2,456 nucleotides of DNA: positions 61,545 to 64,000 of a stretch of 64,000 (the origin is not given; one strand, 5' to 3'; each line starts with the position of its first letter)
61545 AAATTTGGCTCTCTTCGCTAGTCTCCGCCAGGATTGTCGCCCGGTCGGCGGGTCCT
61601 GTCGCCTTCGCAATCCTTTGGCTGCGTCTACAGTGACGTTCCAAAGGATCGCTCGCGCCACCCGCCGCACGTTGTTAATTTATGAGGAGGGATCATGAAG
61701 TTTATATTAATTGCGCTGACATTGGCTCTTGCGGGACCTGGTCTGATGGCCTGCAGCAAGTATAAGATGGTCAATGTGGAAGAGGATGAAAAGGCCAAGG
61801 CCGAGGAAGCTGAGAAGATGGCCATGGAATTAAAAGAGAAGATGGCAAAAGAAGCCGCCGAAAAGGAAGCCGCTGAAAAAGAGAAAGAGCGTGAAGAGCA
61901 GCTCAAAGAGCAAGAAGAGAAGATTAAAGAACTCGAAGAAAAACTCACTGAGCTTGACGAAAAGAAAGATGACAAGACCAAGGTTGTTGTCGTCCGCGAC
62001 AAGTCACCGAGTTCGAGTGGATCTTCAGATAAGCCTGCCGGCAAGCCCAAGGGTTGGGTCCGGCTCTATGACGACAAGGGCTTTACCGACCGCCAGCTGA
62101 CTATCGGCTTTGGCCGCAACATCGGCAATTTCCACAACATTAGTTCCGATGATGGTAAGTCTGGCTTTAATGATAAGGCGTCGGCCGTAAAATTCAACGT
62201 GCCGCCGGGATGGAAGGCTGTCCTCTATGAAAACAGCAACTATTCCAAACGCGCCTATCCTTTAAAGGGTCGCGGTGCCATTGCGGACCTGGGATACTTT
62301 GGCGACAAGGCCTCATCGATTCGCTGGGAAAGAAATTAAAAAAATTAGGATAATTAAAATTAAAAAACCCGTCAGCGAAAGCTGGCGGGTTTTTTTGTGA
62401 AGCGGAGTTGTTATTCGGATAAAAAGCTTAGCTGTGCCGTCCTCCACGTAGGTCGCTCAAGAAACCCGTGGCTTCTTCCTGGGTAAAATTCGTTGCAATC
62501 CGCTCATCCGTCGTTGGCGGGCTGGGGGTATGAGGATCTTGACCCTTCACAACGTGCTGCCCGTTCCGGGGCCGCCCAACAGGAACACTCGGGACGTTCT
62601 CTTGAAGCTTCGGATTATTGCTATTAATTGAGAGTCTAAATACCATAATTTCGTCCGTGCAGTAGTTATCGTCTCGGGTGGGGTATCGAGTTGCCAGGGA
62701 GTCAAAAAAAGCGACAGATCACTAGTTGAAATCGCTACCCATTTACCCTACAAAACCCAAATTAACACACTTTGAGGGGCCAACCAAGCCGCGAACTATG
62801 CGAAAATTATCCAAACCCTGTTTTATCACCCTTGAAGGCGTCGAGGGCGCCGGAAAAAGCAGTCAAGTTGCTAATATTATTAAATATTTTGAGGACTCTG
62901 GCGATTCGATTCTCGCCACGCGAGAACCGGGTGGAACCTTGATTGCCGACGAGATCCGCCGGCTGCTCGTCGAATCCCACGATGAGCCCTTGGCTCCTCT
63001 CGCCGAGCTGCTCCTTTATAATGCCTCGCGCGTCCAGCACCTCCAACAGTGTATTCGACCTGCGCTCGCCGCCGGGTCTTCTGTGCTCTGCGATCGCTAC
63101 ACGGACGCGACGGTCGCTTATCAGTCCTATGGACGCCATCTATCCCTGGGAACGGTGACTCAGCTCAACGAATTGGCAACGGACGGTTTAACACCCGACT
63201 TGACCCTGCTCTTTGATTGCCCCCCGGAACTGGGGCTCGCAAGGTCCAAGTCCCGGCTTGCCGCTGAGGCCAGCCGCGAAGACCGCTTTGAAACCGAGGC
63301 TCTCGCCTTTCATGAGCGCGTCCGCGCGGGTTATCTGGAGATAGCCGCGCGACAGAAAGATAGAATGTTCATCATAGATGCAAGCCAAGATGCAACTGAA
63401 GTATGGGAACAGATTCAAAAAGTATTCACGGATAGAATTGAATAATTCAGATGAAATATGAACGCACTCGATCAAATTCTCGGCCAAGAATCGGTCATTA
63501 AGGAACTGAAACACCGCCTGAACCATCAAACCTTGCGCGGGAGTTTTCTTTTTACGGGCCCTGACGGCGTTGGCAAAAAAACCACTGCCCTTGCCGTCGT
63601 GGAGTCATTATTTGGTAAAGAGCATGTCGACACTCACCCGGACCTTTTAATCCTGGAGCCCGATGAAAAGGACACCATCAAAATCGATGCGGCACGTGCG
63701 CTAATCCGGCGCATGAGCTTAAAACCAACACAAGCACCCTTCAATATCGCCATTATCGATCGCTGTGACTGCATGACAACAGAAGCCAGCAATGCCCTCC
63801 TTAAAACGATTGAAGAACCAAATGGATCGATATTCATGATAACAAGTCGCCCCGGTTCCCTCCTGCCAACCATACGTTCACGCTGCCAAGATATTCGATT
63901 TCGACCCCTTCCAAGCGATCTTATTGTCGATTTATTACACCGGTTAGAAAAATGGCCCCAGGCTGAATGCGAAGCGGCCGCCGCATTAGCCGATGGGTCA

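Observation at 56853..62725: About 5.9 kb island of unknown-function genes with a TA module between nrdJ and tmk-holB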

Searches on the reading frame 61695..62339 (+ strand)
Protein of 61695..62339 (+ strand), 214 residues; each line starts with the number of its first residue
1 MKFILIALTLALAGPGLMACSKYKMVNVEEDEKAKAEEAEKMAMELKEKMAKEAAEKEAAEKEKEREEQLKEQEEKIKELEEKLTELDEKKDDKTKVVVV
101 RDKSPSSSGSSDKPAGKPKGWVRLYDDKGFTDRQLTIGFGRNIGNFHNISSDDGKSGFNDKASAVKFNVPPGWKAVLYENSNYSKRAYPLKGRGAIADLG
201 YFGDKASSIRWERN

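Call 5: search_protein_families(library=pfam, max_evalue=0.1, proteins=[window:61695-62339:+])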
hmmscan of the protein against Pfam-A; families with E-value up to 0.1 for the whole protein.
window:61695-62339:+ (214 aa): 5 families
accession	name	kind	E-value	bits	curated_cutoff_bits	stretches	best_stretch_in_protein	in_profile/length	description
PF05890.17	Ebp2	-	0.018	15.1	28.8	1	19-120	82-186/246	Eukaryotic rRNA processing protein EBP2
PF20086.4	DUF6478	-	0.019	14.6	27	1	39-150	5-115/257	Family of unknown function (DUF6478)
PF09710.15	Trep_dent_lipo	-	0.062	12.7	25.3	1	2-97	4-92/397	Treponema clustered lipoprotein (Trep_dent_lipo)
PF16091.10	DUF4820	-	0.09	12.6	27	0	18-92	144-222/227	Domain of unknown function (DUF4820)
PF15917.11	Piezo_TM25-28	-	0.095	12.1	27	0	23-124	171-267/328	Piezo TM25-28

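Call 6: search_protein_families(library=ncbifam, max_evalue=0.1, proteins=[window:61695-62339:+])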
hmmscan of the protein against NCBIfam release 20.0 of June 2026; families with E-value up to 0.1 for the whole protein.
window:61695-62339:+ (214 aa): 13 families
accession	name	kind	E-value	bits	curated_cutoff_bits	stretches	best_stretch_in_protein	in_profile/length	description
NF038041.1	fim_Mfa1_fam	subfamily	4.4e-05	22.9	130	1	1-117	2-109/495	Mfa1 family fimbria major subunit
NF045780.1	TrlF_fam_ATP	equivalog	0.0029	16.4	350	1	30-94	610-673/944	TrlF family AAA-like ATPase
NF033551.1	transpos_IS1182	equivalog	0.0067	15.4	270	1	22-97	152-222/488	IS1182 family transposase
NF051433.1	ArfC_sunset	exception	0.0084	16.7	100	1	6-122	9-118/160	channel accessory protein ArfC, sunset domain variant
TIGR03319.1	RNase_Y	equivalog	0.019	13.4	454.35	1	24-101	26-102/514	ribonuclease Y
NF033909.1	opacity_OapA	exception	0.033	13.5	400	1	18-120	243-350/422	opacity-associated protein OapA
NF033885.1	conj_TraP_IncI1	equivalog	0.042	13.6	135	1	28-116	66-155/217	conjugal transfer protein TraP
NF038367.1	OM_lipo_TUL4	subfamily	0.047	14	75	1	8-72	5-68/149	TUL4 family lipoprotein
TIGR00414.1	serS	equivalog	0.048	12.7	301.65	1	22-95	29-103/418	serine--tRNA ligase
NF041035.1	Rad50_Halo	equivalog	0.059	11.7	1000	1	30-102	526-599/883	DNA double-strand break repair ATPase Rad50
TIGR00084.2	ruvA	equivalog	0.064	12.8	85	1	39-99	123-182/202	Holliday junction branch migration protein RuvA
NF058671.1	sortase_SrtD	exception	0.072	12.7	140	0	7-80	2-67/187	class D sortase, LPxTATN-specific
NF045970.1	MAG1890_fam_LP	equivalog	0.097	12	200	0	25-97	135-207/327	MAG1890 family putative lipoprotein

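Call 7: search_protein_families(library=padloc, max_evalue=0.1, proteins=[window:61695-62339:+])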
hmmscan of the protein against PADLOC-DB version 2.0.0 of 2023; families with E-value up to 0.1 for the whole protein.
window:61695-62339:+ (214 aa): 4 families
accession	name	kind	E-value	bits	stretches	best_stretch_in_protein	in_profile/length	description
PDLC03860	LmuB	-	0.00059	16.5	1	43-95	365-417/565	-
PDLC03859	LmuB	-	0.00066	17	1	33-96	406-470/611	-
PDLC03968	TmtA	-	0.02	10.5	1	33-119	1222-1302/1486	-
PDLC03863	LmuB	-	0.039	10.6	1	31-93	202-266/610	-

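Call 8: search_protein_families(library=phrogs, max_evalue=0.1, proteins=[window:61695-62339:+])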
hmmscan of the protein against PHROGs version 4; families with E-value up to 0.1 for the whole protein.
window:61695-62339:+ (214 aa): 13 families
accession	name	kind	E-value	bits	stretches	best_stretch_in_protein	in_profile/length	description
phrog_10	-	head and packaging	0.0009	19.3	1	33-94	255-324/752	major head protein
phrog_4780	-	unknown function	0.0037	17.9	1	35-96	138-200/275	-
phrog_36328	-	unknown function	0.0051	17.5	1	4-83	5-85/173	-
phrog_1403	-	lysis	0.012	16.5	1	5-93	11-100/212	Rz-like spanin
phrog_9547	-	unknown function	0.016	15.5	1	35-124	204-292/413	-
phrog_10574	-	tail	0.022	14.5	1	30-117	274-359/640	tail length tape measure protein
phrog_2466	-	lysis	0.03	15.1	1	4-86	4-79/172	Rz-like spanin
phrog_777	-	head and packaging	0.037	14.3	1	29-106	60-149/580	major head protein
phrog_1397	-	unknown function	0.04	15.2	1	6-94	4-87/116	-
phrog_3793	-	unknown function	0.043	14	1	4-97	53-147/272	-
phrog_89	-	lysis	0.07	14.1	1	4-82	3-81/143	Rz-like spanin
phrog_5777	-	unknown function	0.075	14.3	1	24-95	32-105/169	-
phrog_339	-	tail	0.075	12.2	1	29-92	725-781/1123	tail length tape measure protein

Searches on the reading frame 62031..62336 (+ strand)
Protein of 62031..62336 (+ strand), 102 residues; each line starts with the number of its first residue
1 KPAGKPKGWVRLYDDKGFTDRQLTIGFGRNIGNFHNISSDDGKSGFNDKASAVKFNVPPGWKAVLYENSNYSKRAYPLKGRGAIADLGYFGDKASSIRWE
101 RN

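Call 31: search_solved_structures(query=window:62031-62336:+, max_evalue=10, show_alignments=3)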
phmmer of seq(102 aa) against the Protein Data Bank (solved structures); distinct sequences matched with E-value up to 10: 14.
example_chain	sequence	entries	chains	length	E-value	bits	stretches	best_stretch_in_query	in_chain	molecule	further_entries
1prr_A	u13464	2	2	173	0.00068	23.3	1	49-98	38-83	DEVELOPMENT-SPECIFIC PROTEIN S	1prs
9g3w_X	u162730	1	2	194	0.074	16.8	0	2-23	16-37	Gamma-crystallin D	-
1nps_A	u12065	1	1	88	0.13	15.9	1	49-98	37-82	DEVELOPMENT-SPECIFIC PROTEIN S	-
1a45_A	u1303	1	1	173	0.28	14.9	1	53-79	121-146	GAMMAF CRYSTALLIN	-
3hzb_A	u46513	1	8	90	0.3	14.8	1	27-98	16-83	Carbohydrate binding protein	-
10qm_U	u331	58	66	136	0.59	13.8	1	6-34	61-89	50S ribosomal protein L16 | Large ribosomal subunit protein uL16 | 50S ribosomal protein uL16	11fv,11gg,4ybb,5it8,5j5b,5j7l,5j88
4v4v_BK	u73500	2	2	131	0.64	13.7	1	6-34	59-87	50S ribosomal protein L16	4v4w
6q9a_M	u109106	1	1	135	0.68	13.6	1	6-34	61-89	50S ribosomal protein L16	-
23wi_M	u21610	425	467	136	0.69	13.6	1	6-34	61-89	50S ribosomal protein L16 | 50S ribosomal protein L14 | Large ribosomal subunit protein uL16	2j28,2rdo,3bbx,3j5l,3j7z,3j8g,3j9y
7qgh_Z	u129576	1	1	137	0.7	13.6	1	6-34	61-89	50S ribosomal protein L16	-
7b0w_I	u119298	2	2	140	0.72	13.6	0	31-70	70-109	Fimbrin-like protein FimI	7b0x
11bq_l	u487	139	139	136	0.96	13.2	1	6-34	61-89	Large ribosomal subunit protein uL16 | 50S ribosomal protein L16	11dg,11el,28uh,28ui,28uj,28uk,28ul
6swh_B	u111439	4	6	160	1.1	13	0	31-70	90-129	Fimbrin-like protein FimI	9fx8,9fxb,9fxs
8a3t_G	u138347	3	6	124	1.6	12.4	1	11-54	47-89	Anaphase-promoting complex subunit CDC26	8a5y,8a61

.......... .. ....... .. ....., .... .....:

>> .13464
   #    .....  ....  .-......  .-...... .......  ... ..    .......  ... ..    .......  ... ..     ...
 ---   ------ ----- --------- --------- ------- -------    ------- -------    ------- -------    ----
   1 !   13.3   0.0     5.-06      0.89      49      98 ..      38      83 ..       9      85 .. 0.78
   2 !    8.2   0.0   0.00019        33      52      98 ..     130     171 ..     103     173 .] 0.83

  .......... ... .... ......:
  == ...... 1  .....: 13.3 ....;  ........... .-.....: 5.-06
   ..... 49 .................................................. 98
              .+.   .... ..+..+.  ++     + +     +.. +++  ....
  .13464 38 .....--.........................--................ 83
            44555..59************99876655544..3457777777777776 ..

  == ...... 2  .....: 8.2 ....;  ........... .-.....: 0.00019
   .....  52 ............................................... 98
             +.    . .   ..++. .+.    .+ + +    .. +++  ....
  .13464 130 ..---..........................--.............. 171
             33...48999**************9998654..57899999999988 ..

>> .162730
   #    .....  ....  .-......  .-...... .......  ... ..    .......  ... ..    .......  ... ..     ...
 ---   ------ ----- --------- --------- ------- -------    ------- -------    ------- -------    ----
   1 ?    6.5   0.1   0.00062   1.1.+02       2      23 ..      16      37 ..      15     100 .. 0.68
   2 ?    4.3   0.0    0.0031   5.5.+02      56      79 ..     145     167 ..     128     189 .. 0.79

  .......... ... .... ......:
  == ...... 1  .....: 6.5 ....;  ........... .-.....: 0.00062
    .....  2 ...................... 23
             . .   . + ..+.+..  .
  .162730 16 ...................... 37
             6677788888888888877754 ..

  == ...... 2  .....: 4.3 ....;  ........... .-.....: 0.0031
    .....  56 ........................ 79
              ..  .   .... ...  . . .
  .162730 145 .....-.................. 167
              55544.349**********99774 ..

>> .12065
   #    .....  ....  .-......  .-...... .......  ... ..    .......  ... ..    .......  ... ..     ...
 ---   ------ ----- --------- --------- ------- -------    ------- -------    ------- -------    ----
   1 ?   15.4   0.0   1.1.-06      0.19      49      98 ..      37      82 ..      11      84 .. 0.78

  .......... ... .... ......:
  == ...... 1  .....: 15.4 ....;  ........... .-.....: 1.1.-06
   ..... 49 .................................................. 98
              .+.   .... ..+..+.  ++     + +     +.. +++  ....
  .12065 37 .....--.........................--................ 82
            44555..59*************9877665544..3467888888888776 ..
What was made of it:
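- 61695..62339 (+): Lipoprotein. It has a signal peptide with an LMAC lipobox, an E/K-rich coiled-coil region, a Ser-rich linker and a single divergent βγ-crystallin-like domain. The C-terminal 102 aa match Myxococcus Protein S 1prr at E 6.8e-4, and weakly match gamma-crystallins (call 31).
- On βγ-crystallin: phmmer against PDB finds Protein S at E 6.8e-4 (call 31).
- Closest known: Microbial βγ-crystallins. Same: phmmer matches Protein S at E 6.8e-4 (call 31).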

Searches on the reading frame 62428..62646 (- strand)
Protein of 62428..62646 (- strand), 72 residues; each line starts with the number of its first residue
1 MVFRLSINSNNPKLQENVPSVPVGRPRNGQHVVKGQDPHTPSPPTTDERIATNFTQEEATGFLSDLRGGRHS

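Call 6: search_protein_families(library=ncbifam, max_evalue=0.1, proteins=[window:62428-62646:-])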
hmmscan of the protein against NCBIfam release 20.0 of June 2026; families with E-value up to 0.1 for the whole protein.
window:62428-62646:- (72 aa): 1 family
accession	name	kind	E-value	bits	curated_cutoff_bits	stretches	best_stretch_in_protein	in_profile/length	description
NF053616.1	RegAfsSStmc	equivalog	0.044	14.3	60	1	30-52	7-29/59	regulatory protein AfsS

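Call 7: search_protein_families(library=padloc, max_evalue=0.1, proteins=[window:62428-62646:-])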
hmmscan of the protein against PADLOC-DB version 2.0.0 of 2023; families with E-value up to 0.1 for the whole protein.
window:62428-62646:- (72 aa): 0 families

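Call 8: search_protein_families(library=phrogs, max_evalue=0.1, proteins=[window:62428-62646:-])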
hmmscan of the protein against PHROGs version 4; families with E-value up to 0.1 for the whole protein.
window:62428-62646:- (72 aa): 0 families

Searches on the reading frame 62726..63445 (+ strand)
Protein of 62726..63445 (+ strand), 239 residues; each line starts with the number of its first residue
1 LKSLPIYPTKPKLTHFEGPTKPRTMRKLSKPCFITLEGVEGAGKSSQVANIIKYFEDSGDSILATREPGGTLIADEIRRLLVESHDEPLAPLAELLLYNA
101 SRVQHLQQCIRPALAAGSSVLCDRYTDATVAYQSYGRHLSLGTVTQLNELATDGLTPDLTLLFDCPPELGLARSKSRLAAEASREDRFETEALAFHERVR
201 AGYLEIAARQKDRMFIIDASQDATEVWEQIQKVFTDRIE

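Call 5: search_protein_families(library=pfam, max_evalue=0.1, proteins=[window:62726-63445:+])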
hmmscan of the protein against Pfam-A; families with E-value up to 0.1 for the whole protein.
window:62726-63445:+ (239 aa): 6 families
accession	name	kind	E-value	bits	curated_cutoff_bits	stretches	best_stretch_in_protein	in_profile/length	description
PF02223.23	Thymidylate_kin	-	1.2e-45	155.9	27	1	36-230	1-185/185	Thymidylate kinase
PF13521.12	AAA_28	-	0.00023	21.9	27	1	34-203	2-146/164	AAA domain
PF13671.12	AAA_33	-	0.00026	21.8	27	1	34-189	2-130/143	AAA domain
PF13401.12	AAA_22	-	0.01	16.6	27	0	33-105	7-71/130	AAA domain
PF13207.12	AAA_17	-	0.029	15.1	27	0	38-83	2-52/136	AAA domain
PF13191.12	AAA_16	-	0.038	14.9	32.6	0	31-225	24-146/167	AAA ATPase domain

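Call 72: find_related_loci(query=window:62798-63445:+, collection=metagenome_contigs, flank=10000)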
Query window:62798-63445:+ (215 aa) in metagenome_contigs; peptide patterns used: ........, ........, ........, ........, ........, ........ (x = any residue, [..] = any of these).
223 stretches matched a pattern; 4 encode a relative of the query (tblastn E <= 1e-3); 4 distinct loci.
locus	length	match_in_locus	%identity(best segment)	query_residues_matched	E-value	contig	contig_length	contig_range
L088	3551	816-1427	50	9-211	4e-56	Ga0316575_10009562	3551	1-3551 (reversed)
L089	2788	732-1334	46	8-206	2e-55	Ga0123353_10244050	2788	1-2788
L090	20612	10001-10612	43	4-208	8e-50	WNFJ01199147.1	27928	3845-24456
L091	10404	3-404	48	77-208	5e-39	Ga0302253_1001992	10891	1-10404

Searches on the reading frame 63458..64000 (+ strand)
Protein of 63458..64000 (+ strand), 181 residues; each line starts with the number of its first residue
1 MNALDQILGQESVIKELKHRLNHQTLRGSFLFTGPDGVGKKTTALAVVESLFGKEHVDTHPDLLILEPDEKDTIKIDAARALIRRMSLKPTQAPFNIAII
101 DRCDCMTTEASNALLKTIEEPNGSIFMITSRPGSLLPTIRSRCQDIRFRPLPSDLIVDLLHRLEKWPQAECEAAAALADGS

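Call 50: search_protein_families(library=pfam, max_evalue=0.00001, proteins=[window:63458-64000:+])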
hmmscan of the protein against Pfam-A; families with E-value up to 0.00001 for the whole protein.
window:63458-64000:+ (181 aa): 2 families
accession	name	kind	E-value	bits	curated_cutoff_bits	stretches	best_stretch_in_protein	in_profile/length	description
PF13177.12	DNA_pol3_delta2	-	7.9e-36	123.9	27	1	9-151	1-160/161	DNA polymerase III, delta subunit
PF00004.35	AAA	-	1.9e-06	28.8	21.2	1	31-150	2-130/131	ATPase family associated with various cellular activities (AAA)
